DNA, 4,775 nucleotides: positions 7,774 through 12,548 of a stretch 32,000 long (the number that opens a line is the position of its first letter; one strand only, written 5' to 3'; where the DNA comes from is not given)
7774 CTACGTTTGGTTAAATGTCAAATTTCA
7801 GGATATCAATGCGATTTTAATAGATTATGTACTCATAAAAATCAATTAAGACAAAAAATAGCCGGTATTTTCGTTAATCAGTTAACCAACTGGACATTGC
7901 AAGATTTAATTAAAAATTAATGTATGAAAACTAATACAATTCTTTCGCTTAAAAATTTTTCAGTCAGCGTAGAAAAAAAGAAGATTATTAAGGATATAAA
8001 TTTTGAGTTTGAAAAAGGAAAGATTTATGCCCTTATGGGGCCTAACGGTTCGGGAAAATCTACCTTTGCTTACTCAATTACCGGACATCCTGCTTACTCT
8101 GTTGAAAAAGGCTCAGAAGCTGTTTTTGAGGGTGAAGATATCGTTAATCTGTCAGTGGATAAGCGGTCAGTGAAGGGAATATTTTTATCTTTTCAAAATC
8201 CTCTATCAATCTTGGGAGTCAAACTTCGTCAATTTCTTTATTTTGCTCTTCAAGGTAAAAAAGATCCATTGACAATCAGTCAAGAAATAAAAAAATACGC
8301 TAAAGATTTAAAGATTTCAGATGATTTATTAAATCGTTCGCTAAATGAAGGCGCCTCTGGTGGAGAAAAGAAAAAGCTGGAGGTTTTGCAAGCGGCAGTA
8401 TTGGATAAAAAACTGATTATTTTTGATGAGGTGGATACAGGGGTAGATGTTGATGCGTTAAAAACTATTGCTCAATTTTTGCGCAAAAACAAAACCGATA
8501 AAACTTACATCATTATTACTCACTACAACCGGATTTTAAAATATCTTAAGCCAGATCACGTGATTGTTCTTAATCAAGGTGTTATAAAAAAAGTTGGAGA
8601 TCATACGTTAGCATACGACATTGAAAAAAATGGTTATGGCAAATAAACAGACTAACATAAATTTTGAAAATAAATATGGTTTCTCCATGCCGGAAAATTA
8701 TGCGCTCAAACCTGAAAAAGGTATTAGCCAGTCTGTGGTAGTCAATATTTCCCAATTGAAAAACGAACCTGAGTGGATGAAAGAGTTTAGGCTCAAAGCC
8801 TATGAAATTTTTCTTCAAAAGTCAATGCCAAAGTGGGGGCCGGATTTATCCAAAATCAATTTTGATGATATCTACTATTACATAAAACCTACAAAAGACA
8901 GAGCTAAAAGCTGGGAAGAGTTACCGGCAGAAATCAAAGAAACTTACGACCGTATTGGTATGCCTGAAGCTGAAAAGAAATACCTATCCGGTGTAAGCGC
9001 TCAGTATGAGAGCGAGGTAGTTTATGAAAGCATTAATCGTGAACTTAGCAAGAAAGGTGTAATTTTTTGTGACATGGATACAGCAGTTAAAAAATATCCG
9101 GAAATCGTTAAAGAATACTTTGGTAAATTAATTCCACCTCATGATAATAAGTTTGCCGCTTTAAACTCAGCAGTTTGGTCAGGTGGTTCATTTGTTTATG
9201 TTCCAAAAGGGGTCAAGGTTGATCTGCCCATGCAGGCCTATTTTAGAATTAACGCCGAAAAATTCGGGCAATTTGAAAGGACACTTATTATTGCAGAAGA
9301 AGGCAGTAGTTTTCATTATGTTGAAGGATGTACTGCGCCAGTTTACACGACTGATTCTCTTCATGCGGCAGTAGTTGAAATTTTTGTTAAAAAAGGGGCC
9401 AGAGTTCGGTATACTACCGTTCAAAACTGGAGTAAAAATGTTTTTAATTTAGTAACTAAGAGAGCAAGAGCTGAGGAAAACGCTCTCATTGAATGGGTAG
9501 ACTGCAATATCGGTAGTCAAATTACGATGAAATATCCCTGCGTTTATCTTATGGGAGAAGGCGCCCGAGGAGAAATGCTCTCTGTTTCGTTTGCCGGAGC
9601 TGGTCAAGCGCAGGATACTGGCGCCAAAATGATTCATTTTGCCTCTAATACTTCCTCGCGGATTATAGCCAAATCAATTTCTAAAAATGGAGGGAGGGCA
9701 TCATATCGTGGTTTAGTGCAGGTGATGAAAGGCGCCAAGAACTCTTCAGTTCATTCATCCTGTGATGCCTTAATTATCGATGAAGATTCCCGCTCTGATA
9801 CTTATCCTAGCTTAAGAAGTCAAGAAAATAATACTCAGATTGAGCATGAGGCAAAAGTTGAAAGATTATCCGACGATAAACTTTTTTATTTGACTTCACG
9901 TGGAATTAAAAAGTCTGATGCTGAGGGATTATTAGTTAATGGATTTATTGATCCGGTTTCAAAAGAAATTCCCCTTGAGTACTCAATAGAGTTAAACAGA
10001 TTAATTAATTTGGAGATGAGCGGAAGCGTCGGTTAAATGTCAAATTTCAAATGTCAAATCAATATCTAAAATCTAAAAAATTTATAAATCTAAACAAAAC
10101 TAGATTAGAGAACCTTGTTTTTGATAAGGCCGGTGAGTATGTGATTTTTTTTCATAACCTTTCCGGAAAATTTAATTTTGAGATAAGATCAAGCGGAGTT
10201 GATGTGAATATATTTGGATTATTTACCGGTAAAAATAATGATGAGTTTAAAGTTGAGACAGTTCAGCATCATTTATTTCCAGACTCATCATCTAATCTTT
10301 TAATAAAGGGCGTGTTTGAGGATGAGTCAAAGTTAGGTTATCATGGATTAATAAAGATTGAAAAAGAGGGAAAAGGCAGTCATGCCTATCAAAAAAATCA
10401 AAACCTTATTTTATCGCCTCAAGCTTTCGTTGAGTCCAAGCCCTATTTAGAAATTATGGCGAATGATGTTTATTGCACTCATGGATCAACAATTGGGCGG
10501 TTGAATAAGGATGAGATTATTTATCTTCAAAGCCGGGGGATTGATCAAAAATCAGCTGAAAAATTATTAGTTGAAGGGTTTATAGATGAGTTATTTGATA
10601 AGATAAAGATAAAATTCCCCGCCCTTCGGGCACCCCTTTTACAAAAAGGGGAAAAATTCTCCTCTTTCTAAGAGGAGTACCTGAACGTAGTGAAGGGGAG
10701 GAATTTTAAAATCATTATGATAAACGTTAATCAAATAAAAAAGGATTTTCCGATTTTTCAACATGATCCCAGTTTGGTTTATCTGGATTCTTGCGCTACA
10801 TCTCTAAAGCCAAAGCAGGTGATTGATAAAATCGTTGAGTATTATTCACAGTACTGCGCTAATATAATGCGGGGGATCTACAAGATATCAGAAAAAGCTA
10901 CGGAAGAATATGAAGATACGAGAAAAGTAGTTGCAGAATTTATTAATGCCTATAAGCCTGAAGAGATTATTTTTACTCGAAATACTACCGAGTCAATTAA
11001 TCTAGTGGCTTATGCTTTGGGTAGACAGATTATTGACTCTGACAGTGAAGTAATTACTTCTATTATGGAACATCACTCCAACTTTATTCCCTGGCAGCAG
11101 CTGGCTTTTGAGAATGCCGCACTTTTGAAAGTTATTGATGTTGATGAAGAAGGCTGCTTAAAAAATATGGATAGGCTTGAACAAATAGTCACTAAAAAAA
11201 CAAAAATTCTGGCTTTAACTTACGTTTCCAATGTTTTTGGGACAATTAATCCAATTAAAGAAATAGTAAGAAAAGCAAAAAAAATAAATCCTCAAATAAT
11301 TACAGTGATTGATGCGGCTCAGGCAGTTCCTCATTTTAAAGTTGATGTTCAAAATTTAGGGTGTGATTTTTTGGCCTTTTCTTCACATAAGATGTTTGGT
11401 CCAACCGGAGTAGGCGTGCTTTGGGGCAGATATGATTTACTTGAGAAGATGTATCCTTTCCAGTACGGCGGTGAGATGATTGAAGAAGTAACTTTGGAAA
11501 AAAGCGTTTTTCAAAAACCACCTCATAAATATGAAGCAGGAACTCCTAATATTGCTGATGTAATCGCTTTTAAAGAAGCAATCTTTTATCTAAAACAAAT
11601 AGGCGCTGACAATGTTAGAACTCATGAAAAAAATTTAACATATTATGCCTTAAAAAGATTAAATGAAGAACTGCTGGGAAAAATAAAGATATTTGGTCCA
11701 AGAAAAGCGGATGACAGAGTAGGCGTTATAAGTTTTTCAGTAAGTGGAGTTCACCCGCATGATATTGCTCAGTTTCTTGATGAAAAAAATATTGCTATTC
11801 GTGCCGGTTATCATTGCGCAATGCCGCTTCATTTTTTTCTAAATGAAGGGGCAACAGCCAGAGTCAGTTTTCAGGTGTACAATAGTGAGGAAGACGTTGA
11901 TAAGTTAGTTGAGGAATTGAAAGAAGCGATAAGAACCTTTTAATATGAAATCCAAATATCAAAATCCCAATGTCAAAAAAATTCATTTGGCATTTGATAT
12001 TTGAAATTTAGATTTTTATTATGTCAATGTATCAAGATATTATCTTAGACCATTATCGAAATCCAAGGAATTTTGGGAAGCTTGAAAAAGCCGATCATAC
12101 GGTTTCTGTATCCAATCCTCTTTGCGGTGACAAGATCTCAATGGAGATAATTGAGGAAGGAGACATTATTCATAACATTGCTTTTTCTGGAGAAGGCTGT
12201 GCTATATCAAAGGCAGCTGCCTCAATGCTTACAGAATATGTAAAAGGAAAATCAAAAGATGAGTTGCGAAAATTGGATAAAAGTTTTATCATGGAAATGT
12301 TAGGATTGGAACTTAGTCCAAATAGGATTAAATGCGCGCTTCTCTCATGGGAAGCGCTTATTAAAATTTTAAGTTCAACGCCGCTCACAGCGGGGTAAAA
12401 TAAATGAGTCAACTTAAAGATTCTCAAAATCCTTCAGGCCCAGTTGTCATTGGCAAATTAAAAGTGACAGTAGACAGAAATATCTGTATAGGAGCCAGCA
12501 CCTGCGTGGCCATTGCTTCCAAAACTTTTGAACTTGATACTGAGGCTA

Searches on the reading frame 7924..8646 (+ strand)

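Call 40: search_protein_families(library=pfam, proteins=[window:7924-8646:+])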
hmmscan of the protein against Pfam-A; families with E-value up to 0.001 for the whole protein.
window:7924-8646:+ (240 aa): 5 families
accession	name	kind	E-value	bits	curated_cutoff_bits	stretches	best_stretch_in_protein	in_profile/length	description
PF00005.33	ABC_tran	-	3.8e-18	66.8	25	1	23-169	2-134/137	ABC transporter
PF02463.25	SMC_N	-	4.9e-09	36.4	40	1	23-208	16-205/220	RecF/RecN/SMC N terminal domain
PF13304.12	AAA_21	-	2.4e-08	34.9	27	1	145-199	239-297/304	AAA domain, putative AbiEii toxin, Type IV TA system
PF03193.22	RsgA_GTPase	-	0.00027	21.3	30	1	9-70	84-144/174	RsgA GTPase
PF13476.12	AAA_23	-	0.00035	21.7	27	1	20-52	8-39/201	AAA domain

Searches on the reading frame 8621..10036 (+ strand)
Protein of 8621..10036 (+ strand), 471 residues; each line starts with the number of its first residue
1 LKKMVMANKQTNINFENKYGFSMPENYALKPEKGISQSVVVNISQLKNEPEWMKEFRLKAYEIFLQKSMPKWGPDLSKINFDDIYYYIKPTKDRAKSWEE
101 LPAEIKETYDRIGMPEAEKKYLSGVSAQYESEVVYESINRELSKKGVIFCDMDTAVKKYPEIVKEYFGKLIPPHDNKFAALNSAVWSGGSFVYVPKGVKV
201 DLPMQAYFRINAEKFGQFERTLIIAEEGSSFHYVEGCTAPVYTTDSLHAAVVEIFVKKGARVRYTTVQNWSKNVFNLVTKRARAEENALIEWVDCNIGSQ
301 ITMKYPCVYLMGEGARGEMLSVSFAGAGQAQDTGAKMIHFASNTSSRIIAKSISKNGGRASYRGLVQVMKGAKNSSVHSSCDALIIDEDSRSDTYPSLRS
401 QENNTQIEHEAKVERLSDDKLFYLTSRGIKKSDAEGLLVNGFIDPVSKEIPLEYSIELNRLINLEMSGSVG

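Call 40: search_protein_families(library=pfam, proteins=[window:8621-10036:+])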
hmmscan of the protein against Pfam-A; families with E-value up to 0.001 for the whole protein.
window:8621-10036:+ (471 aa): 2 families
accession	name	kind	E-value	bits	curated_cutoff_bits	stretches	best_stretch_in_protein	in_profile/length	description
PF01458.23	SUFBD_core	-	1.8e-83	280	27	1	208-442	1-232/232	SUF system FeS cluster assembly, SufBD core domain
PF19295.5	SufBD_N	-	2.7e-13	50.4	23.5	1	135-205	100-171/172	SufBD protein N-terminal region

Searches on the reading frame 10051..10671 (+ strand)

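Call 41: search_protein_families(library=pfam, proteins=[window:10051-10671:+])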
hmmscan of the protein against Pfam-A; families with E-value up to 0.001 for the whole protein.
window:10051-10671:+ (206 aa): 1 family
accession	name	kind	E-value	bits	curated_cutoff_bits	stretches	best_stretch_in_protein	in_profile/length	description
PF01458.23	SUFBD_core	-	1.6e-41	142.7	27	1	42-177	97-232/232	SUF system FeS cluster assembly, SufBD core domain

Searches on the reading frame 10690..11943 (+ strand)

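Call 41: search_protein_families(library=pfam, proteins=[window:10690-11943:+])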
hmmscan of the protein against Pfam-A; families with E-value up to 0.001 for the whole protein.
window:10690-11943:+ (417 aa): 3 families
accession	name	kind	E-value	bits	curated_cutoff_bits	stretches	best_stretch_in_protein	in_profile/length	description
PF00266.25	Aminotran_5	-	2e-141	471.7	21.5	1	30-406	1-371/371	Aminotransferase class-V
PF01041.23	DegT_DnrJ_EryC1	-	1e-05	25.4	19.8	1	71-214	21-151/360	DegT/DnrJ/EryC1/StrS aminotransferase family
PF01053.26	Cys_Met_Meta_PP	-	0.00038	19.6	27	0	158-234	125-198/381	Cys/Met metabolism PLP-dependent enzyme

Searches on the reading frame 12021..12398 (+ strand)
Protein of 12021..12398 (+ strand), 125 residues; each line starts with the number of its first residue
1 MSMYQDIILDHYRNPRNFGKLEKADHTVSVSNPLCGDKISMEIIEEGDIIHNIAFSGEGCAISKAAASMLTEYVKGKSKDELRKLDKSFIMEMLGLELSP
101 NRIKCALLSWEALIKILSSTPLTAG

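Call 41: search_protein_families(library=pfam, proteins=[window:12021-12398:+])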
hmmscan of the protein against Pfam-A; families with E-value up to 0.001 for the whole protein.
window:12021-12398:+ (125 aa): 1 family
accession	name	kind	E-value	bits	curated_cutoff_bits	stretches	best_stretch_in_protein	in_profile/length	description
PF01592.21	NifU_N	-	1.5e-28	100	22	1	3-115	1-115/127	NifU-like N terminal domain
